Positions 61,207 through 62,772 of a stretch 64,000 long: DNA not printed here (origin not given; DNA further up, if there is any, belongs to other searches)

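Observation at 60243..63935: Two tandem, divergent WaaA/GT30 paralogues coupled to neuC: candidate new sialyltransferase type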

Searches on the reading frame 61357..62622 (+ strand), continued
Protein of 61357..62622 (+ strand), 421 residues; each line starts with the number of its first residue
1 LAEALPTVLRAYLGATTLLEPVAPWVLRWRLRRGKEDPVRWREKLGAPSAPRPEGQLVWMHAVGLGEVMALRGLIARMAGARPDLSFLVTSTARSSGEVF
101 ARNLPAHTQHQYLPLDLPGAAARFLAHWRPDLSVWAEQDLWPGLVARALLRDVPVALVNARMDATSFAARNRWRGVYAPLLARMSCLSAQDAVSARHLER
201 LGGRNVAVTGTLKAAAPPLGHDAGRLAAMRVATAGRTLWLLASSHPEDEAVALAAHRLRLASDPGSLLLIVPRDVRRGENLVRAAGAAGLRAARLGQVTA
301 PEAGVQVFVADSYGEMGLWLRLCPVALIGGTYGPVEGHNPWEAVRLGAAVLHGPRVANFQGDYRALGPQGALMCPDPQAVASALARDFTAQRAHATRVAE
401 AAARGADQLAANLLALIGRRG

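Call 36: find_related_loci(query=A1, collection=genome_contigs, flank=10000)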
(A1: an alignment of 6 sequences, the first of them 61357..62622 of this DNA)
Query A1 (421 aa) in genome_contigs; peptide patterns used: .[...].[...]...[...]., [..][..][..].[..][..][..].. (x = any residue, [..] = any of these).
599 stretches matched a pattern (row limit reached: there are more); 576 encode a relative of the query (tblastn E <= 1e-3); the best 80 are kept; 80 distinct loci.
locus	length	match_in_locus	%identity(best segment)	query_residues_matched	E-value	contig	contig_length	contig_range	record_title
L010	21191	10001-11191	59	22-418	3e-129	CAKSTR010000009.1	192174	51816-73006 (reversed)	MAG: uncultured Rhodobacteraceae bacterium isolate REFINED_METABAT215_TOP10_CONTIGS_1500_ASSEMBLY_K77_MERGED__Nepal_MoBi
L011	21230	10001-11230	57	9-417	2e-128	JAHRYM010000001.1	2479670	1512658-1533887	MAG: Rhodobacteraceae bacterium isolate AG16 NODE_2_length_2479670_cov_63.561890, whole genome shotgun sequence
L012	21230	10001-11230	55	9-417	7e-127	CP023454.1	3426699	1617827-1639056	Rhodobacteraceae bacterium QY30 chromosome, complete genome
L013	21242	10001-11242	57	11-418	2e-126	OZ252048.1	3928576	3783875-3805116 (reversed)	MAG: Paracoccaceae bacterium isolate 1130cd85-3028-4409-a6bb-7f41c1b7d2f9 genome assembly, chromosome: 1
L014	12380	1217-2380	56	9-402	1e-125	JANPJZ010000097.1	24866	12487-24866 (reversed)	MAG: Rhodobacter sp. isolate VAR_61_metabat_336 VAR_61_k141_1248836, whole genome shotgun sequence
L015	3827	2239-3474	55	8-417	5e-127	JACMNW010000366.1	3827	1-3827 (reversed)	MAG: Pseudorhodobacter sp. isolate LF-bin-196 FL-bin-196-contig-k141_2251420, whole genome shotgun sequence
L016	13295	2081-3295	56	9-418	5e-124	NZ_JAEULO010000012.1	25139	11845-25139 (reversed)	MAG: Tabrizicola sp. isolate new MAG-123 k141_3082056, whole genome shotgun sequence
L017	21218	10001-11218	59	12-417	5e-124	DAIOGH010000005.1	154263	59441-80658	MAG TPA_asm: Paracoccaceae bacterium isolate CTOTU24466 NODE_100_length_154263_cov_13.973276, whole genome shotgun seque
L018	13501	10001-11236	55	8-417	8e-122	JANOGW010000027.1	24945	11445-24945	MAG: Pseudorhodobacter sp. isolate SOY_64_metabat_107 SOY_64_k141_646064, whole genome shotgun sequence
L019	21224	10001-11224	51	9-417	1e-121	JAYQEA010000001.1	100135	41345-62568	MAG: Roseivivax sp. isolate 139583_S184_metabat_bins_2.tsv.052 NODE_86_length_100135_cov_6.410082, whole genome shotgun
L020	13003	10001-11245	53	1-417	5e-121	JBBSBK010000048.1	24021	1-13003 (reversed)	MAG: Rhodobacterales bacterium isolate La6_metabat2.122 La6_metabat2.122_K_894428_L_24021_cov_15.7670, whole genome shot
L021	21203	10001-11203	55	9-410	1e-120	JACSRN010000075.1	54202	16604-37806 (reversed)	MAG: Rhodobacteraceae bacterium isolate PR2 contig-70_422, whole genome shotgun sequence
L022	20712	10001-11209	52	9-418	1e-120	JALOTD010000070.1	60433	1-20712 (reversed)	MAG: Tabrizicola sp. isolate Prado224 scaffold_8774, whole genome shotgun sequence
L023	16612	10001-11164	53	10-402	3e-120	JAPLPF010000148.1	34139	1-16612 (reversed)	MAG: Rhodobacterales bacterium isolate LacPavin_0818_WC50_MAG_64_8 LacPavin_0818_WC50_scaffold_173903, whole genome shot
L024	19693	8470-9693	56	9-417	3e-120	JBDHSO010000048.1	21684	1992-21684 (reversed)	MAG: Rhodobacter sp. isolate AS-MESO-OLR.185 NODE_7380_length_21684_cov_7.281853, whole genome shotgun sequence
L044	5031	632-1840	47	9-419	2e-108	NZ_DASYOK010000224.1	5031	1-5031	MAG: Yoonia sp. isolate SMAG_U4427 k141_19895, whole genome shotgun sequence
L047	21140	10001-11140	49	11-387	6e-107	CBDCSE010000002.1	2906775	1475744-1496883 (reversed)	MAG: Paracoccaceae bacterium isolate c3939c7c-8abd-4c83-b86c-840b32e25a08 genome assembly, contig: contig_2, whole genom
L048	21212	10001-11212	53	9-418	1e-106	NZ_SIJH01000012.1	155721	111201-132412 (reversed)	Rhodobacter sp. YIM 73028 Scaffold12, whole genome shotgun sequence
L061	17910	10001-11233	47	11-417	1e-105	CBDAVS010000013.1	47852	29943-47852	MAG: uncultured Rhodobacter sp. isolate 0387c818-dba8-4a11-a5d3-952c4dc739e2 genome assembly, contig: contig_13, whole g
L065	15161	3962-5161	49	9-416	4e-100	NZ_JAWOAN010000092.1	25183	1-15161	MAG: Yoonia sp. isolate BLK2-1.bin.167 k191_629043, whole genome shotgun sequence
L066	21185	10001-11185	48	22-418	4e-100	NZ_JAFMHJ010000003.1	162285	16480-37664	MAG: Yoonia sp. isolate DEBay_Spr20G08_58 NODE_18_length_162285_cov_45.9431, whole genome shotgun sequence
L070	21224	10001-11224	49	9-420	1e-96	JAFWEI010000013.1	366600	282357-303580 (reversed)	MAG: Loktanella sp. isolate RGIG5662 Sheep_Duodenum-4__c760, whole genome shotgun sequence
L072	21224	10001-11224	50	9-420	4e-95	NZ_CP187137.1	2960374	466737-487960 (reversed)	Yoonia sp. TsM2_T14_4 chromosome, complete genome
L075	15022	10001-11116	44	9-384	4e-93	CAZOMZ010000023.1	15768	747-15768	MAG TPA_asm: uncultured Loktanella sp. isolate SRP342821_co1_160 genome assembly, contig: NODE_2890_length_15768_cov_16.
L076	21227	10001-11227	43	12-417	1e-92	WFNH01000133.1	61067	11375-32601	MAG: Marinosulfonomonas sp. isolate S010_73 k151_89496, whole genome shotgun sequence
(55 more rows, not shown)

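Call 41: find_homologous_proteins(query=L048:1115-2455:-, max_evalue=1e-10)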
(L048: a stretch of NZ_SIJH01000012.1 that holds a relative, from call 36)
Query L048:1115-2455:- (446 aa): 248 proteins with E <= 1e-10 among 8000 candidates; the best 120 are listed.
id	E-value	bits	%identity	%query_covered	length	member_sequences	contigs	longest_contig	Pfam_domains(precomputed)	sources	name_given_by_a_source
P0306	2.9e-295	997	100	100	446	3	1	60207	PF04413.23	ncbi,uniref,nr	ncbi:3-deoxy-D-manno-octulosonic acid transferase [Tabrizicola sp. YIM 78059]|uniref:3-deoxy-D-manno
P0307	2.3e-237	806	80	100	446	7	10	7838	PF04413.23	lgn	-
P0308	2.8e-182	625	65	98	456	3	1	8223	PF04413.23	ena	-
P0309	2.0e-175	602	64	98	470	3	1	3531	PF04413.23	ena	-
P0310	4.3e-175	601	63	98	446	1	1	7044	PF04413.23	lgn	-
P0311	8.1e-163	560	57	99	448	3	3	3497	PF04413.23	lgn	-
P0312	2.9e-157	542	56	98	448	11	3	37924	PF04413.23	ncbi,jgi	-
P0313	2.3e-156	539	56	98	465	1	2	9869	PF04413.23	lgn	-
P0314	3.4e-156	539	56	98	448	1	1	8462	PF04413.23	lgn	-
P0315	2.6e-139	483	51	95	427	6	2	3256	PF04413.23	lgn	-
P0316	7.2e-129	449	52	97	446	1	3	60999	PF04413.23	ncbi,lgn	-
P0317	1.0e-125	438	51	96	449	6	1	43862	PF04413.23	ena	-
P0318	1.3e-124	435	50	98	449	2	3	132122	PF04413.23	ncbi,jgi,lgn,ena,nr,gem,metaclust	ncbi:MAG: 3-deoxy-D-manno-octulosonic-acid transferase [Rhodobacteraceae bacterium HLUCCO07]|nr:MAG:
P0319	5.9e-121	423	47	95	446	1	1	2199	PF04413.23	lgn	-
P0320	1.6e-120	421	49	95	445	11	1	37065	PF04413.23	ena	-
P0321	4.7e-117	410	46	97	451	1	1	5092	PF04413.23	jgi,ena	-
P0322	4.3e-114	400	45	98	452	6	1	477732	PF04413.23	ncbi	-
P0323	6.0e-114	399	45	95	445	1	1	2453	PF04413.23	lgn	-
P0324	6.4e-114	399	46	92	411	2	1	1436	PF04413.23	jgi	jgi:3-deoxy-D-manno-octulosonic-acid transferase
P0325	2.2e-110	388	43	95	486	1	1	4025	PF04413.23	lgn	-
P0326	5.1e-96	340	62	57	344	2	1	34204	PF04413.23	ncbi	-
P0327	6.3e-57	212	36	88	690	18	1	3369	PF04413.23,PF04028.19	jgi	jgi:3-deoxy-D-manno-octulosonic-acid transferase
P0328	1.5e-55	207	37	83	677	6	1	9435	PF04413.23,PF04028.19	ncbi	ncbi:MAG: glycosyltransferase N-terminal domain-containing protein [Pseudomonadota bacterium]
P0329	4.8e-55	205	34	89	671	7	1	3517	PF04413.23,PF04028.19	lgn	-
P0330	1.1e-54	204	38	76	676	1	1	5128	PF04413.23,PF04028.19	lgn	-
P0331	2.5e-54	203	36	82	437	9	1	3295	PF04413.23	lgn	-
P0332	8.7e-54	201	33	89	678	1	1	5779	PF04413.23,PF04028.19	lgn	-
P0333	3.8e-53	199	35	88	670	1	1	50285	PF04413.23,PF04028.19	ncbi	-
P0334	6.8e-53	198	37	83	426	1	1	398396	PF04413.23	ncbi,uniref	ncbi:3-deoxy-D-manno-octulosonic acid transferase [Acidimangrovimonas pyrenivorans]|uniref:3-deoxy-D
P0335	1.4e-52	197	37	80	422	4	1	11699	PF04413.23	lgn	-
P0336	6.5e-52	195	35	89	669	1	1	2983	PF04413.23,PF04028.19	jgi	jgi:3-deoxy-D-manno-octulosonic-acid transferase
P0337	6.8e-52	195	37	83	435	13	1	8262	PF04413.23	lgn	-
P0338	7.9e-52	195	35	93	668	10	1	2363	PF04413.23,PF04028.19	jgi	jgi:3-deoxy-D-manno-octulosonic-acid transferase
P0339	3.5e-51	193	35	79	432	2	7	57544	PF04413.23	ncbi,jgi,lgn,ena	-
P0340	4.2e-51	192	35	84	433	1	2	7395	PF04413.23,PF00534.27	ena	-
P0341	5.3e-51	192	37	79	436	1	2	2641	PF04413.23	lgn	-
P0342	2.0e-50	190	36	79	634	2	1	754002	PF04413.23,PF04028.19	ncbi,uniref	ncbi:glycosyltransferase N-terminal domain-containing protein [Acetobacter sp. LMG 32666]|uniref:gly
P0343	3.1e-50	190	37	72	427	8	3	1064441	PF04413.23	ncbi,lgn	ncbi:MAG: 3-deoxy-D-manno-octulosonic acid transferase [Paracoccaceae bacterium]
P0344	3.8e-50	189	36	80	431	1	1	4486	PF04413.23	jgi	jgi:3-deoxy-D-manno-octulosonic-acid transferase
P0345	7.3e-50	188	39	76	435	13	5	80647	PF04413.23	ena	-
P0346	8.2e-50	188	35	88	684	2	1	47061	PF04413.23,PF04028.19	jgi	-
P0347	1.1e-49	188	37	72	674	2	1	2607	PF04413.23,PF04028.19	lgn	-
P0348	1.6e-49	187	34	89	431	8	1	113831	PF04413.23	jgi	jgi:3-deoxy-D-manno-octulosonic-acid transferase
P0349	1.6e-49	187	36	80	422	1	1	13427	PF04413.23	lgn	-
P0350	2.6e-49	186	35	81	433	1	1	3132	PF04413.23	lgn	-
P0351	2.8e-49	186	35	78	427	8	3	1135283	PF04413.23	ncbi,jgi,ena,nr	ncbi:hypothetical protein A9Q95_05195 [Rhodobacterales bacterium 59_46_T64]|nr:hypothetical protein 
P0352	3.0e-49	186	36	83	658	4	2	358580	PF04413.23,PF04028.19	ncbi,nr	ncbi:DUF374 domain-containing protein [Ameyamaea chiangmaiensis]|nr:glycosyltransferase N-terminal d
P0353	3.6e-49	186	35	96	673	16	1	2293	PF04413.23,PF04028.19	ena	-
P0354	3.6e-49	186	37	74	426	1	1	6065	PF04413.23,PF13579.13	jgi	jgi:3-deoxy-D-manno-octulosonic-acid transferase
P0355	3.9e-49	186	33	94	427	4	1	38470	PF04413.23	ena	-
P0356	6.3e-49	185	37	77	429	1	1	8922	PF04413.23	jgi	-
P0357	7.2e-49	185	35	92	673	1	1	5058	PF04413.23,PF04028.19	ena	-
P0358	9.4e-49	185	36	78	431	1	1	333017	PF04413.23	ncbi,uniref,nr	ncbi:3-deoxy-D-manno-octulosonic acid transferase [Roseicyclus persicicus]|uniref:3-deoxy-D-manno-oc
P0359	1.3e-48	184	34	87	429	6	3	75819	PF04413.23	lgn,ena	-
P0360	1.5e-48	184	37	80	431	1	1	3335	PF04413.23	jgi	jgi:3-deoxy-D-manno-octulosonic-acid transferase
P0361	1.6e-48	184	35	84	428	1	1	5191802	PF04413.23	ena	-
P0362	1.8e-48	184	37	75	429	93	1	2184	PF04413.23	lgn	-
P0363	2.7e-48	183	36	76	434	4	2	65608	PF04413.23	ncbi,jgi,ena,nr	ncbi:MAG: 3-deoxy-D-manno-octulosonic acid transferase [Alphaproteobacteria bacterium HGW-Alphaprote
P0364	3.2e-48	183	37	83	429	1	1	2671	PF04413.23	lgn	-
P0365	3.2e-48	183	34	72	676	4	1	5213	PF04413.23,PF04028.19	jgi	jgi:3-deoxy-D-manno-octulosonic-acid transferase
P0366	3.5e-48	183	36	79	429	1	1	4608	PF04413.23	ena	-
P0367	4.3e-48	182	39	79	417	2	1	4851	PF04413.23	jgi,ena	-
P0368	5.5e-48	182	36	88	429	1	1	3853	PF04413.23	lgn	-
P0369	9.3e-48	181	36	88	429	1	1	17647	PF04413.23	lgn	-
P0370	9.7e-48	181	35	91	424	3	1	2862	PF04413.23,PF13579.13,PF13439.13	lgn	-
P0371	1.3e-47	181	35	88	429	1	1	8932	PF04413.23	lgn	-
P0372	1.5e-47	181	38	81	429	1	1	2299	PF04413.23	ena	-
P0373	1.8e-47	180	35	80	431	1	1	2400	PF04413.23,PF13579.13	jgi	jgi:3-deoxy-D-manno-octulosonic-acid transferase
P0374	1.8e-47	180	37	79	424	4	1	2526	PF04413.23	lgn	-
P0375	2.7e-47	180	35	81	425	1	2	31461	PF04413.23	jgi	jgi:3-deoxy-D-manno-octulosonic-acid transferase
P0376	2.8e-47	180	38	81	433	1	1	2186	PF04413.23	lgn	-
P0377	5.4e-47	179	35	87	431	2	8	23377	PF04413.23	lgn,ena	-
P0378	1.3e-46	178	34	90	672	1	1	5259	PF04413.23,PF04028.19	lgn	-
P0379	1.7e-46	177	33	80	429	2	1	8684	PF04413.23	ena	-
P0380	2.0e-46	177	36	88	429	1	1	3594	PF04413.23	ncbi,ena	-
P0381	2.3e-46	177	32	88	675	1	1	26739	PF04413.23,PF04028.19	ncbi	-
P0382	3.4e-46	176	37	70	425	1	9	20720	PF04413.23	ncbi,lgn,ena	-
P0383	4.2e-46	176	35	88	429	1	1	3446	PF04413.23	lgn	-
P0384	4.3e-46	176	32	79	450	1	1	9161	PF04413.23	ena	-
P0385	6.6e-46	175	36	87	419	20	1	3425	PF04413.23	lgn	-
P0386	7.1e-46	175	33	91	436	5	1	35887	PF04413.23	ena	-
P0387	7.6e-46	175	36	78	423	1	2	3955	PF04413.23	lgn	-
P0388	8.0e-46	175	34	77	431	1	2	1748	PF04413.23,PF13579.13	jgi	jgi:3-deoxy-D-manno-octulosonic-acid transferase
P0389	8.4e-46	175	36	72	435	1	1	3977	PF04413.23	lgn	-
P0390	1.2e-45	174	37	80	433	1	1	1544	PF04413.23,PF13579.13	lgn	-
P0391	2.2e-45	174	35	72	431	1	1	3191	PF04413.23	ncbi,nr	ncbi:MAG TPA: 3-deoxy-D-manno-octulosonic acid transferase [Amaricoccus sp.]|nr:3-deoxy-D-manno-octu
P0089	2.6e-45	173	36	87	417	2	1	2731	PF04413.23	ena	-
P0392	3.0e-45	173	38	86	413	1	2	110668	PF04413.23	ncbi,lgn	-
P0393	3.1e-45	173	33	87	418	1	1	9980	PF04413.23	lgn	-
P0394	3.5e-45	173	36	76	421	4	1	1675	PF04413.23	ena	-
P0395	3.7e-45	173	33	94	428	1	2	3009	PF04413.23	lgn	-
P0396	3.7e-45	173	33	86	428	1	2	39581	PF04413.23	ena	-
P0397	3.7e-45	173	36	73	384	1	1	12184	PF04413.23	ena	-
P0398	4.8e-45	172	34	79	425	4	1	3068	PF04413.23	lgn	-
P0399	6.1e-45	172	35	77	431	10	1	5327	PF04413.23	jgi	jgi:3-deoxy-D-manno-octulosonic-acid transferase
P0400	6.2e-45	172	35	83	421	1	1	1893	PF04413.23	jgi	-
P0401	6.3e-45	172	34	78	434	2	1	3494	PF04413.23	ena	-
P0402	6.6e-45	172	34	81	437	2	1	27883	PF04413.23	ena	-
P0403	7.5e-45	172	33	89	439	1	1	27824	PF04413.23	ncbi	-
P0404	8.4e-45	172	35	95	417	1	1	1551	PF04413.23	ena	-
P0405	1.1e-44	171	35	79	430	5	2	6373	PF04413.23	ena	-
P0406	1.2e-44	171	34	82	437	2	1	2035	PF04413.23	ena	-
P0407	1.2e-44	171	33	87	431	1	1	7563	PF04413.23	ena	-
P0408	1.3e-44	171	36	75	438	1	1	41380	PF04413.23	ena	-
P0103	1.5e-44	171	36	87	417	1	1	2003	PF04413.23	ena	-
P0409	1.8e-44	171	35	76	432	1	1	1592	PF04413.23,PF13579.13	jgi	jgi:3-deoxy-D-manno-octulosonic-acid transferase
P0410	1.8e-44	171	35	80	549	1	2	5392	PF04413.23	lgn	-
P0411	2.1e-44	170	35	80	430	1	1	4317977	PF04413.23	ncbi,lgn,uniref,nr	ncbi:3-deoxy-D-manno-octulosonic acid transferase [Jannaschia sp. CCS1]|uniref:3-deoxy-D-manno-octul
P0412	2.2e-44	170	37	72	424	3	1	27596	PF04413.23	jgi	jgi:3-deoxy-D-manno-octulosonic-acid transferase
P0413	2.7e-44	170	34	84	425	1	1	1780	PF04413.23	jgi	jgi:3-deoxy-D-manno-octulosonic-acid transferase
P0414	3.6e-44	170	35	72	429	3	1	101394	PF04413.23,PF13439.13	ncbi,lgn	-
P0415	4.5e-44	169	33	86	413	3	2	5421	PF04413.23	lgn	-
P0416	4.5e-44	169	33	89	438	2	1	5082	PF04413.23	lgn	-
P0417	5.4e-44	169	32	81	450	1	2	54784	PF04413.23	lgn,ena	-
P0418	5.4e-44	169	34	82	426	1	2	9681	PF04413.23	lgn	-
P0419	6.3e-44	169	32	81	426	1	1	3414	PF04413.23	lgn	-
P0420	6.4e-44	169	34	89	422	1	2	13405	PF04413.23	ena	-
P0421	7.0e-44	169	35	72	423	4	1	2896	PF04413.23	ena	-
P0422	1.1e-43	168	34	86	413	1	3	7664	PF04413.23,PF13579.13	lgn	-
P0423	1.4e-43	168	34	86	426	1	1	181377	PF04413.23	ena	-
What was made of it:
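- Tried and rejected: The clade has only about 21 protein clusters (call 41).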

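Call 43: find_encoding_contigs(protein=P0411, flank=8000, max_places=1)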
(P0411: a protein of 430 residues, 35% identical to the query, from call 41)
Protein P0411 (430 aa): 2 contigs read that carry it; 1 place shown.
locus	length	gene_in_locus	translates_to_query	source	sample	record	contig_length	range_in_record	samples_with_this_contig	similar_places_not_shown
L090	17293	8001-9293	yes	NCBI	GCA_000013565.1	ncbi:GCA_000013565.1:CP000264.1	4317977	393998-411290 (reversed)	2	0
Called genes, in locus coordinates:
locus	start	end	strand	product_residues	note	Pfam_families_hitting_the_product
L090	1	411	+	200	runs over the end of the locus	PF02798:GST_N, PF13409:GST_N_2, PF13417:GST_N_3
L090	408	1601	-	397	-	PF00890:FAD_binding_2 (weak), PF01266:DAO (faint), PF01494:FAD_binding_3 (weak), PF03486:HI0933_like, PF12831:FAD_oxidored (faint), PF13450:NAD_binding_8 (faint), PF22780:HI0933_like_1st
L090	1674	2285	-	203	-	PF00378:ECH_1, PF16113:ECH_2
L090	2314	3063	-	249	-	PF00106:adh_short, PF08659:KR, PF13561:adh_short_C2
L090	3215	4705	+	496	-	PF09898:DUF2125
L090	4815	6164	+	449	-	PF01523:PmbA_TldD_1st, PF19290:PmbA_TldD_2nd, PF19289:PmbA_TldD_3rd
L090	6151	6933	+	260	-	PF00459:Inositol_P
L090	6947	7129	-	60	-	-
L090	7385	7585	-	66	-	-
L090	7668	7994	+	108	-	PF13773:DUF4170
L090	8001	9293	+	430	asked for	PF04413:Glycos_transf_N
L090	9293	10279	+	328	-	PF02606:LpxK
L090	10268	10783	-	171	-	PF11033:ComJ (weak)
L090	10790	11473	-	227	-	PF13462:Thioredoxin_4, PF01323:DSBA (weak)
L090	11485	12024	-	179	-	PF05258:DciA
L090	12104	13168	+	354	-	PF00730:HhH-GPD, PF00633:HHH, PF14815:NUDIX_4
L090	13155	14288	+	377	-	PF00487:FA_desaturase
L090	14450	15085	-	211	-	PF01370:Epimerase, PF05368:NmrA, PF13460:NAD_binding_10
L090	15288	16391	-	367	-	PF01555:N6_N4_Mtase, PF18755:RAMA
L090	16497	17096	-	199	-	PF01351:RNase_HII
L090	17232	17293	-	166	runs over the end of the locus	-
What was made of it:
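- Canonical TldD-CysQ-DUF4170-waaA-lpxK loci exist in Rhodobacterales such as Jannaschia (call 43).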
